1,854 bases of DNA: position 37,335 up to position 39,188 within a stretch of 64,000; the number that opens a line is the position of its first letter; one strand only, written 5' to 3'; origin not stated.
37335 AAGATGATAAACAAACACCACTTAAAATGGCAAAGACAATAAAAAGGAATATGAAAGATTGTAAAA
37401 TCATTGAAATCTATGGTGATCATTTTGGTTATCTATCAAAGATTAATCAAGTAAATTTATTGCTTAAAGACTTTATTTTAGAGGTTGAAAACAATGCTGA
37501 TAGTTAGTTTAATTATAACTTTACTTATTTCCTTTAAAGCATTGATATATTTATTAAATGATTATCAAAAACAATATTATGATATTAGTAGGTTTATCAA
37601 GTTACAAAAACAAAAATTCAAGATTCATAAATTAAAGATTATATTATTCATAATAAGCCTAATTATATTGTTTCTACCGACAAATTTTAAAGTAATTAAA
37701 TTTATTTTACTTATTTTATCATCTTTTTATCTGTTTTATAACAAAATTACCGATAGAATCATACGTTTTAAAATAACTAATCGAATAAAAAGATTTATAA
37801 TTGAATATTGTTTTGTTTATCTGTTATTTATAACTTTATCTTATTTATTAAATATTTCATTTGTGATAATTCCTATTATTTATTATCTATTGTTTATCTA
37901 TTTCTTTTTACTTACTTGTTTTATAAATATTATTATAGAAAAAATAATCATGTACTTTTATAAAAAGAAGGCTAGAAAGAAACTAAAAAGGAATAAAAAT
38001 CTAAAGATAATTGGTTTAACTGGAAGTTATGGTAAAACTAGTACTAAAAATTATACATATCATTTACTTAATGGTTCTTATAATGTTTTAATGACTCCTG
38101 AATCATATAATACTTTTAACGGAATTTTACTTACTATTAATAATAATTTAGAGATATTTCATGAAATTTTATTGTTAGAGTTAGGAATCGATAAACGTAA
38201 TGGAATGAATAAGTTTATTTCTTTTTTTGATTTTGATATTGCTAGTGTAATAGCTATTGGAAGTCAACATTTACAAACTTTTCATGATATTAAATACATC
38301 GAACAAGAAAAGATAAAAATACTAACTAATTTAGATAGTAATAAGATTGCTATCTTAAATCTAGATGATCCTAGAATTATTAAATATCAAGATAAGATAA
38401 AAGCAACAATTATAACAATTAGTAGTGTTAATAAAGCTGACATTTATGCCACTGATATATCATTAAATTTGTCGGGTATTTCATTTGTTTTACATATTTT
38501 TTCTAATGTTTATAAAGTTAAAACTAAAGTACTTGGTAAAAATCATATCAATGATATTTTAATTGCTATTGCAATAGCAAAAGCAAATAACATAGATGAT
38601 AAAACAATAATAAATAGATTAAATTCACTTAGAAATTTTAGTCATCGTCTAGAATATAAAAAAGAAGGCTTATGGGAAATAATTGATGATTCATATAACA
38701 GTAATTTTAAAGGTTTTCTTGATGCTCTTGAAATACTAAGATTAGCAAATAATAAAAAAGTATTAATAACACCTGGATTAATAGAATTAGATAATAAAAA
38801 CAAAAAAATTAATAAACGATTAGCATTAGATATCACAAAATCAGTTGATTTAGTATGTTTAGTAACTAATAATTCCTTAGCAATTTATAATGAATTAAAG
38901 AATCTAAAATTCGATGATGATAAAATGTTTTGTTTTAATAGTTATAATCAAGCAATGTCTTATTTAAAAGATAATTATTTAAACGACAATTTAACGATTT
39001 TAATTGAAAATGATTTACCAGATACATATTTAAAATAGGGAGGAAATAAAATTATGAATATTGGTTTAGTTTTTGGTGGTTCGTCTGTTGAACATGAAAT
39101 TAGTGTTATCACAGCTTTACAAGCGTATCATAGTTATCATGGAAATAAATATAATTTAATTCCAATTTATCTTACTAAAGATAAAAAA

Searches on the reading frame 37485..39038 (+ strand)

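Call 63: search_protein_families(library=pfam, proteins=[window:37485-39038:+], max_evalue=0.00001)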
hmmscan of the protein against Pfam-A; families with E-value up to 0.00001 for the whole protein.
window:37485-39038:+ (517 aa): 1 family
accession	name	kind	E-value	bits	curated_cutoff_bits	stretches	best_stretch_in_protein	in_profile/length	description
PF08245.18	Mur_ligase_M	-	3.9e-30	105.8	24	1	179-365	2-200/200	Mur ligase middle domain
